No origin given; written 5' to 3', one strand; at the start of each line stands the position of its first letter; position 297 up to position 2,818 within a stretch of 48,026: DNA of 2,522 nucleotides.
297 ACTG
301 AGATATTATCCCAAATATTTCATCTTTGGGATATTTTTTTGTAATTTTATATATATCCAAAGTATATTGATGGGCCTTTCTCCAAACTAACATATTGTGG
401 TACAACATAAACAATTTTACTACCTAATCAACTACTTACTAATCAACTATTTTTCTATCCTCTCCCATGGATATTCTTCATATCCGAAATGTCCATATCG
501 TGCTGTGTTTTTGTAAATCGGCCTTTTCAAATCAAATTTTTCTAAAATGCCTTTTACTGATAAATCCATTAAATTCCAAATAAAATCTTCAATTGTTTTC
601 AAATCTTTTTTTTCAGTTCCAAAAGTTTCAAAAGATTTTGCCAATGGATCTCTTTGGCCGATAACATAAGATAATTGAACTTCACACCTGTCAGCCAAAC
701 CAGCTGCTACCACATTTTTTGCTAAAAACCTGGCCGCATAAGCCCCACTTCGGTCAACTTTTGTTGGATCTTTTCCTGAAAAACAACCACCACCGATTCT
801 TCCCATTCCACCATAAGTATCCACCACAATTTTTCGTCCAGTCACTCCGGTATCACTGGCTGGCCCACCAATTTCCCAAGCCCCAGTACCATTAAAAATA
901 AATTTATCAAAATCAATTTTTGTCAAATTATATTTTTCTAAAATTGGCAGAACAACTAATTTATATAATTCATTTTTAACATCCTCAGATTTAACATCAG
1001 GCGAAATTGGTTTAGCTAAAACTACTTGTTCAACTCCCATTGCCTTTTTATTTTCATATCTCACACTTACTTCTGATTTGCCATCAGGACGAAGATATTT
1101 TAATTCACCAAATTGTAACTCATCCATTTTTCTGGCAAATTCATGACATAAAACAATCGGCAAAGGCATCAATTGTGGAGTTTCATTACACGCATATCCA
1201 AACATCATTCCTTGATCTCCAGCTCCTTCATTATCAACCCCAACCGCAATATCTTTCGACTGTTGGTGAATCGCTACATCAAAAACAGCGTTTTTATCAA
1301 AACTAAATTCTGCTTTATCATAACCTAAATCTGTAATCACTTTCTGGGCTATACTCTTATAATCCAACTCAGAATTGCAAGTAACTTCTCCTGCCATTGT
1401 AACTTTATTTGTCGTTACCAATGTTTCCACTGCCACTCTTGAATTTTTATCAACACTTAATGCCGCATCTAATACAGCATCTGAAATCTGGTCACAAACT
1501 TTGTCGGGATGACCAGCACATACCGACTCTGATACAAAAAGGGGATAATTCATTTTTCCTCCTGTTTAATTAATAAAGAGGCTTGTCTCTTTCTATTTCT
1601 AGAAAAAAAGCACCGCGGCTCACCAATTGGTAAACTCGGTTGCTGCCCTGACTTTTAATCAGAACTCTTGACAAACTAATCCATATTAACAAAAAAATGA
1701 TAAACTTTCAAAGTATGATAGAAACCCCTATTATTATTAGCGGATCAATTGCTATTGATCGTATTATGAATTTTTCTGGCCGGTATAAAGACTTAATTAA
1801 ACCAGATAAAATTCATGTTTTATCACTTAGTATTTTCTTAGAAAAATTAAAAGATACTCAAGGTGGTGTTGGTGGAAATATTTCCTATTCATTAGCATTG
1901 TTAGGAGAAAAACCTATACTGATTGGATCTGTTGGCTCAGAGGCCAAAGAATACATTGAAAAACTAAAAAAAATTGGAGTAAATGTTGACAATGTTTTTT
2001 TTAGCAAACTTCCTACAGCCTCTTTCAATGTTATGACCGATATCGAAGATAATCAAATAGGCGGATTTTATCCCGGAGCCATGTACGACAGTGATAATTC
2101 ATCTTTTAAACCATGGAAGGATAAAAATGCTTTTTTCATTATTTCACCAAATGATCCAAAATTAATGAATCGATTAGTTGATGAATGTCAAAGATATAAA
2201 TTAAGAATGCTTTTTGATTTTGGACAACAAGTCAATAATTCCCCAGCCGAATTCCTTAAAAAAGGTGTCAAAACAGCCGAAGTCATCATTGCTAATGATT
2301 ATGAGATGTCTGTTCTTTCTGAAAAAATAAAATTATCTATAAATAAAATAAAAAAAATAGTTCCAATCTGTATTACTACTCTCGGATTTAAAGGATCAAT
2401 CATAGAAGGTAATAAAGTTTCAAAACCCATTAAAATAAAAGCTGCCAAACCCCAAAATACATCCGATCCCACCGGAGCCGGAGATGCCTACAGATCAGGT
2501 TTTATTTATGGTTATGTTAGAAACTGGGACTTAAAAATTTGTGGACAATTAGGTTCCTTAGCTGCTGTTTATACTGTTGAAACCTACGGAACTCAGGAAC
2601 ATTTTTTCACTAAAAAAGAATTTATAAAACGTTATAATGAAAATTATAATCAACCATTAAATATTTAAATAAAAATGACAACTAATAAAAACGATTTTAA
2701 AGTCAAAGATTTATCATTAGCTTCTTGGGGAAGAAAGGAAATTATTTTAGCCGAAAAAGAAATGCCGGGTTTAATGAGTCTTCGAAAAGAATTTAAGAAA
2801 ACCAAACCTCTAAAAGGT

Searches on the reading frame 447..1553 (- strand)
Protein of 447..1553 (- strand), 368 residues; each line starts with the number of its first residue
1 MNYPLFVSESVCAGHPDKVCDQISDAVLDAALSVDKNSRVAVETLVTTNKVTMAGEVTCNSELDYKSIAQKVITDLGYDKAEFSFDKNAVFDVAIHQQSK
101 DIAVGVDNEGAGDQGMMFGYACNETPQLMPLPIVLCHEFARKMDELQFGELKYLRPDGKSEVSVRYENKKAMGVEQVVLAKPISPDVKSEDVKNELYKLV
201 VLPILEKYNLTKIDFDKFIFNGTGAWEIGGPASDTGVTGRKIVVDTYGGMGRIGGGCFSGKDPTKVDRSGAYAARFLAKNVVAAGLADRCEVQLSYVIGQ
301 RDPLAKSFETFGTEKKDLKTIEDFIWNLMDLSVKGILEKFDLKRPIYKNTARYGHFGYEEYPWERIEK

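Call 44: search_protein_families(library=pfam, proteins=[window:447-1553:-], max_evalue=0.001)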
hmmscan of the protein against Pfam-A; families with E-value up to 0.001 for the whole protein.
window:447-1553:- (368 aa): 3 families
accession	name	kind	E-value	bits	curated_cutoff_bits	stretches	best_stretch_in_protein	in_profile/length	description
PF02773.21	S-AdoMet_synt_C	-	4.7e-60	201.9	25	1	228-365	1-138/138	S-adenosylmethionine synthetase, C-terminal domain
PF00438.25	S-AdoMet_synt_N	-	5.6e-34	117.1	33.1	1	5-99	3-98/99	S-adenosylmethionine synthetase, N-terminal domain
PF02772.21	S-AdoMet_synt_M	-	2.4e-33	115.2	29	1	109-225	2-119/120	S-adenosylmethionine synthetase, central domain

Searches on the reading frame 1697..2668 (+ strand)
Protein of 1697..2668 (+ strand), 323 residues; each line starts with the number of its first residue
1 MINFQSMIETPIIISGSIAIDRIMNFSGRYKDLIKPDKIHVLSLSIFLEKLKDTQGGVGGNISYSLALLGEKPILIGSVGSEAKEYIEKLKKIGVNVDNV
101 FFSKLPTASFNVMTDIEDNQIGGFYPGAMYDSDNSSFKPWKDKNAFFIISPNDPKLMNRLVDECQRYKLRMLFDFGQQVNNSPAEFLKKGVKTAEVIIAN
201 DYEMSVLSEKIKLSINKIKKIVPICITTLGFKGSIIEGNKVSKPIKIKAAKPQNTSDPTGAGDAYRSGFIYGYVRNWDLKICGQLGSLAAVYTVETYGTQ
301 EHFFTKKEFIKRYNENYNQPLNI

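Call 44: search_protein_families(library=pfam, proteins=[window:1697-2668:+], max_evalue=0.001)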
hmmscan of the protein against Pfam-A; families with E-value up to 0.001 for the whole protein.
window:1697-2668:+ (323 aa): 1 family
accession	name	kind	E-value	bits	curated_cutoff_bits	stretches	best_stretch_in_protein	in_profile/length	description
PF00294.29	PfkB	-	1.4e-27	97.2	25.8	1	50-301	30-297/302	pfkB family carbohydrate kinase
